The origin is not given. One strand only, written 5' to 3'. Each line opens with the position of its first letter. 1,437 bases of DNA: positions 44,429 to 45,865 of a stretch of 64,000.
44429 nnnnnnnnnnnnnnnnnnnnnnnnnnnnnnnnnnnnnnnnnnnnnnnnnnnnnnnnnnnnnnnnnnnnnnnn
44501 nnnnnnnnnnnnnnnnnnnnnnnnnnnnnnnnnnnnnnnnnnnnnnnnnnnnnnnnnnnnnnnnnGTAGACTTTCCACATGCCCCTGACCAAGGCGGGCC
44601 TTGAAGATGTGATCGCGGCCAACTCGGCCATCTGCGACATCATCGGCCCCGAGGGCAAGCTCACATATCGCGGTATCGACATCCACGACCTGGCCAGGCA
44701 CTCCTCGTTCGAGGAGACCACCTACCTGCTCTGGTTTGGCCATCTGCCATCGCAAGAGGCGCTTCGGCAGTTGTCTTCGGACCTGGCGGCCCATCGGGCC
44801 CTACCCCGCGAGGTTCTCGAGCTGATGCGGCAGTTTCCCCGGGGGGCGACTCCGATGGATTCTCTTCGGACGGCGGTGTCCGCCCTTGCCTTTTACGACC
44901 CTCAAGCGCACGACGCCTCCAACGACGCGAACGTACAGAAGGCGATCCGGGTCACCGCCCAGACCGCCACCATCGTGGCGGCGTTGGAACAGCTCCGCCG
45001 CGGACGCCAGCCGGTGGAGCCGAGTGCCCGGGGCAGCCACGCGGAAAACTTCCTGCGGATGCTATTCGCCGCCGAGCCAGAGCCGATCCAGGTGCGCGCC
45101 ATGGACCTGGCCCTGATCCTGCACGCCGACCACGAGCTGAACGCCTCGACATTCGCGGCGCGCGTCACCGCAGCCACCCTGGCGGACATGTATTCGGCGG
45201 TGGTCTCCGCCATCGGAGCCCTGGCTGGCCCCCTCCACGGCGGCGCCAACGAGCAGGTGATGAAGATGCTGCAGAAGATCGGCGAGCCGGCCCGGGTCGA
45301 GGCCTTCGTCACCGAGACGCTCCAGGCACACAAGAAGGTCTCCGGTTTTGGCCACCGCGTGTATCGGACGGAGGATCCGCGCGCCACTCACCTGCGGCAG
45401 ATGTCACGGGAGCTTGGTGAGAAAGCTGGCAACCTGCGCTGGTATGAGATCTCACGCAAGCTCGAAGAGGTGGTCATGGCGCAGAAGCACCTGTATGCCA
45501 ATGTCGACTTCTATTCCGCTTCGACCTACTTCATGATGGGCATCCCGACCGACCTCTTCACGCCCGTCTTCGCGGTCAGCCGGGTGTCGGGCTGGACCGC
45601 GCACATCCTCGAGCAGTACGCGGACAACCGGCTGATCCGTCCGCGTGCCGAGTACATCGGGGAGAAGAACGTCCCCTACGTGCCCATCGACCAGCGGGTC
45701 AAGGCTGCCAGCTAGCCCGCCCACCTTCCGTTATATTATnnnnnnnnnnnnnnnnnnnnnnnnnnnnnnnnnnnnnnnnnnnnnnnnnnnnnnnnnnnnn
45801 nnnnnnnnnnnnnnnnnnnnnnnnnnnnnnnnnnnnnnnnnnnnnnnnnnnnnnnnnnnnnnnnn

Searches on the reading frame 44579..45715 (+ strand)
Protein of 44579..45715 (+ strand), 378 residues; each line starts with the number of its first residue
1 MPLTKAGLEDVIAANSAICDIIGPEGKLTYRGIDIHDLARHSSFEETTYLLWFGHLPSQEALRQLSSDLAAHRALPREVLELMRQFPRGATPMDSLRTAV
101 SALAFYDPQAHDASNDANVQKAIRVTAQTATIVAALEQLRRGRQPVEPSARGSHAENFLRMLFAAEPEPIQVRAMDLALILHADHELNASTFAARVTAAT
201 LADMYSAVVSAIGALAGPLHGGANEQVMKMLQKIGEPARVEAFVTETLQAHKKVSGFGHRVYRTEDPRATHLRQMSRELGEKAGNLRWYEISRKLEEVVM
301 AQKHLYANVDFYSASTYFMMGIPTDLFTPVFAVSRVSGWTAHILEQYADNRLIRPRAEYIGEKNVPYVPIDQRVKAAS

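Call 3: search_protein_families(library=pfam, proteins=[window:44579-45715:+], max_evalue=1)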
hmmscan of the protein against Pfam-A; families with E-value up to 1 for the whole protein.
window:44579-45715:+ (378 aa): 3 families
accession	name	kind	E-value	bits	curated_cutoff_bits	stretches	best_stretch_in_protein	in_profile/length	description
PF00285.26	Citrate_synt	-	1.2e-139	465.7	27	1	7-356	1-357/357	Citrate synthase, C-terminal domain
PF13328.12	HD_4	-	0.063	13.4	27.2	1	121-205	57-146/156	HD domain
PF13411.12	MerR_1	-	0.16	12.5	21.6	0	332-357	5-30/69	MerR HTH family regulatory protein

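Call 20: search_protein_families(library=ncbifam, proteins=[window:44579-45712:+], max_evalue=0.001)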
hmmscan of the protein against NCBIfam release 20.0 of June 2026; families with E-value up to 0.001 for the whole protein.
window:44579-45712:+ (378 aa): 22 families
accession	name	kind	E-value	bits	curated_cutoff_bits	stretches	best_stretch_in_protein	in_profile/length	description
TIGR01800.1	cit_synth_II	subfamily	9.9e-155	514.8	421.3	1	7-373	2-368/368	2-methylcitrate synthase/citrate synthase II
NF010637.0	PRK14034.1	equivalog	2.2e-145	484.3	594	1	6-373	5-371/372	citrate synthase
NF010638.0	PRK14035.1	equivalog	4.1e-142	473.4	572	1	4-373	4-372/372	citrate synthase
NF041301.1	Cit_synth_Halo_CitZ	equivalog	4.4e-139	463.7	550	1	5-373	6-379/379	citrate synthase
NF010639.0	PRK14036.1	equivalog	1.1e-130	435.7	502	1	5-373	7-378/379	citrate synthase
NF010636.0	PRK14033.1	equivalog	7e-123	410.2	479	1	5-364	10-369/376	bifunctional 2-methylcitrate synthase/citrate synthase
NF041157.1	Cit_synThplmales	equivalog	2.5e-116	388.9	590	1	5-373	5-376/377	citrate synthase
NF009006.1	PRK12351.1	equivalog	2.5e-114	381.6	550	1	4-373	6-376/376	bifunctional 2-methylcitrate synthase/citrate synthase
NF010640.0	PRK14037.1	subfamily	4.7e-101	338.4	504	1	5-373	5-377/377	citrate synthase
NF009004.0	PRK12349.1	equivalog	8.2e-101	337.5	508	1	5-365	8-369/372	citrate synthase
NF004126.0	PRK05614.1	equivalog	3.2e-90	302.6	505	1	9-373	50-430/430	citrate synthase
NF009005.0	PRK12350.1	subfamily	8.7e-85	285.1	332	1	5-364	5-352/366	citrate synthase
TIGR01798.1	cit_synth_I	equivalog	2.9e-78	263.4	485.15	1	7-364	35-409/412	citrate synthase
NF010635.0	PRK14032.1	subfamily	1.5e-71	241.2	426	1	12-373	53-448/448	citrate synthase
NF007128.0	PRK09569.1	subfamily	1.4e-40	139.3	344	1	42-355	84-419/437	citrate (Si)-synthase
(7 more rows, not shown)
